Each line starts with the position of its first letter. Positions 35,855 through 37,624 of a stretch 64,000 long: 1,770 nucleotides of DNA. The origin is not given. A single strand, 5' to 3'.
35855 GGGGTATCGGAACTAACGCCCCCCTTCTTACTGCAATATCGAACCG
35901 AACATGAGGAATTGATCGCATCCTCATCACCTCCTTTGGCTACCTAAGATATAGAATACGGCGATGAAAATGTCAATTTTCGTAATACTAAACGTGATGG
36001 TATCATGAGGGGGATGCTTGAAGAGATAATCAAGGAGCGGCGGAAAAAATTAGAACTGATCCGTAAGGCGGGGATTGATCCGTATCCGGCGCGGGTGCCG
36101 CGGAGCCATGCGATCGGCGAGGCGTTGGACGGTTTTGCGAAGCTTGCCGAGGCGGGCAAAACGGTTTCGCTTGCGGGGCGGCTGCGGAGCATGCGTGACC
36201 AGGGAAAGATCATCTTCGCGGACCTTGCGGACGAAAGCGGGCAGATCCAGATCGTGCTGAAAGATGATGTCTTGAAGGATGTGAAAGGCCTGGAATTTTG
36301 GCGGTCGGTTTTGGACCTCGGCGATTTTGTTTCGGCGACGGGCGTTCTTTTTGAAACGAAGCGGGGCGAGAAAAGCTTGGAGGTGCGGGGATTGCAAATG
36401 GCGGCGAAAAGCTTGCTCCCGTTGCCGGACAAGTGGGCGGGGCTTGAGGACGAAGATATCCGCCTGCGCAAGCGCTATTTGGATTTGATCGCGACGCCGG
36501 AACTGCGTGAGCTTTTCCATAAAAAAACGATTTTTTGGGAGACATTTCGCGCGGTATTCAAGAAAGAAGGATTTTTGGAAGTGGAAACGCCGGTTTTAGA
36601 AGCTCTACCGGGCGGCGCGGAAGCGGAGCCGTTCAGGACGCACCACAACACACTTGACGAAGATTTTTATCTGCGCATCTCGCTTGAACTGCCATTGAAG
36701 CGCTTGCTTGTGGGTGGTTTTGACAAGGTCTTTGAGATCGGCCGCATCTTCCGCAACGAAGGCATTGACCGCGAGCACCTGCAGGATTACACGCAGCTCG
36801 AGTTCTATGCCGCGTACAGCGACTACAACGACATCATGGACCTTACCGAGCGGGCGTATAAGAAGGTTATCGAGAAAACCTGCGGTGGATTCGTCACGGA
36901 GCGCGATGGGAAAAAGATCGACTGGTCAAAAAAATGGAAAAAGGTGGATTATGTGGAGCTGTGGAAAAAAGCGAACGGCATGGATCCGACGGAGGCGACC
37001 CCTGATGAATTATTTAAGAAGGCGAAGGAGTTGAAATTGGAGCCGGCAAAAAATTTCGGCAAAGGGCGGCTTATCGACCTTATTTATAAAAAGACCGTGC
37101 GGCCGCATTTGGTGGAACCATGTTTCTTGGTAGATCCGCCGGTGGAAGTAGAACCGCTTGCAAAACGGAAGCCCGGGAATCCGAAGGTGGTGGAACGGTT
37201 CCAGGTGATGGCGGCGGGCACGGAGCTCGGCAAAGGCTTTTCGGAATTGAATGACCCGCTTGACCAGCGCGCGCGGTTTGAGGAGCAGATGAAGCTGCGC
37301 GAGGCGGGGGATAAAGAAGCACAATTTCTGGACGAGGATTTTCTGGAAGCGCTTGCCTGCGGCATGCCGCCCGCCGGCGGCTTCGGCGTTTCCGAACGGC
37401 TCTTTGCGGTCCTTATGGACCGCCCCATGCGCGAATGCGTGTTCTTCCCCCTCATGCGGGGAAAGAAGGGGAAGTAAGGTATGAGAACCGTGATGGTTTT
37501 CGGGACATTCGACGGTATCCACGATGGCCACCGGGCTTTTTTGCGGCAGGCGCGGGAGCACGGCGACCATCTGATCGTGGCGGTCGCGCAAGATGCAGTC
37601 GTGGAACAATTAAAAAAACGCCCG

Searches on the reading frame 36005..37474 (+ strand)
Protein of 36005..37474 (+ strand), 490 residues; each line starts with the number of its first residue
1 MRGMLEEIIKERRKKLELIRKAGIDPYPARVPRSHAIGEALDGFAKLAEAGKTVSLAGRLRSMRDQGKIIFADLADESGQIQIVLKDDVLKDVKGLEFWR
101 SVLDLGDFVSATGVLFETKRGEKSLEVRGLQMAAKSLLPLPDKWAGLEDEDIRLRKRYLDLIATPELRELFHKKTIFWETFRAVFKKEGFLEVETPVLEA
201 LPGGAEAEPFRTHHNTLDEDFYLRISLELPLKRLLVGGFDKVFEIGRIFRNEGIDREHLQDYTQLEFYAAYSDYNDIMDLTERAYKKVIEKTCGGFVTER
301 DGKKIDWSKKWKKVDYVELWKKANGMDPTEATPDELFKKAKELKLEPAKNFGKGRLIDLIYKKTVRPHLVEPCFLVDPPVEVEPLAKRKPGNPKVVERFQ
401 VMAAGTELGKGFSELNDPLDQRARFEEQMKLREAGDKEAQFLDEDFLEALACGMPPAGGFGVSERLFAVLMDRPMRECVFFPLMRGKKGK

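Call 81: search_protein_families(library=pfam, proteins=[window:36005-37474:+], max_evalue=0.00001)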
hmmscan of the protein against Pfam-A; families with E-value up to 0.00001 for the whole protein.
window:36005-37474:+ (490 aa): 2 families
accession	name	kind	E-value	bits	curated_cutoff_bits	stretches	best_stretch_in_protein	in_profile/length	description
PF00152.25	tRNA-synt_2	-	1.9e-68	231.3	25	1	149-484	1-307/308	tRNA synthetases class II (D, K and N)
PF01336.31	tRNA_anti-codon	-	3.5e-15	56.1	27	1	54-130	1-72/75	OB-fold nucleic acid binding domain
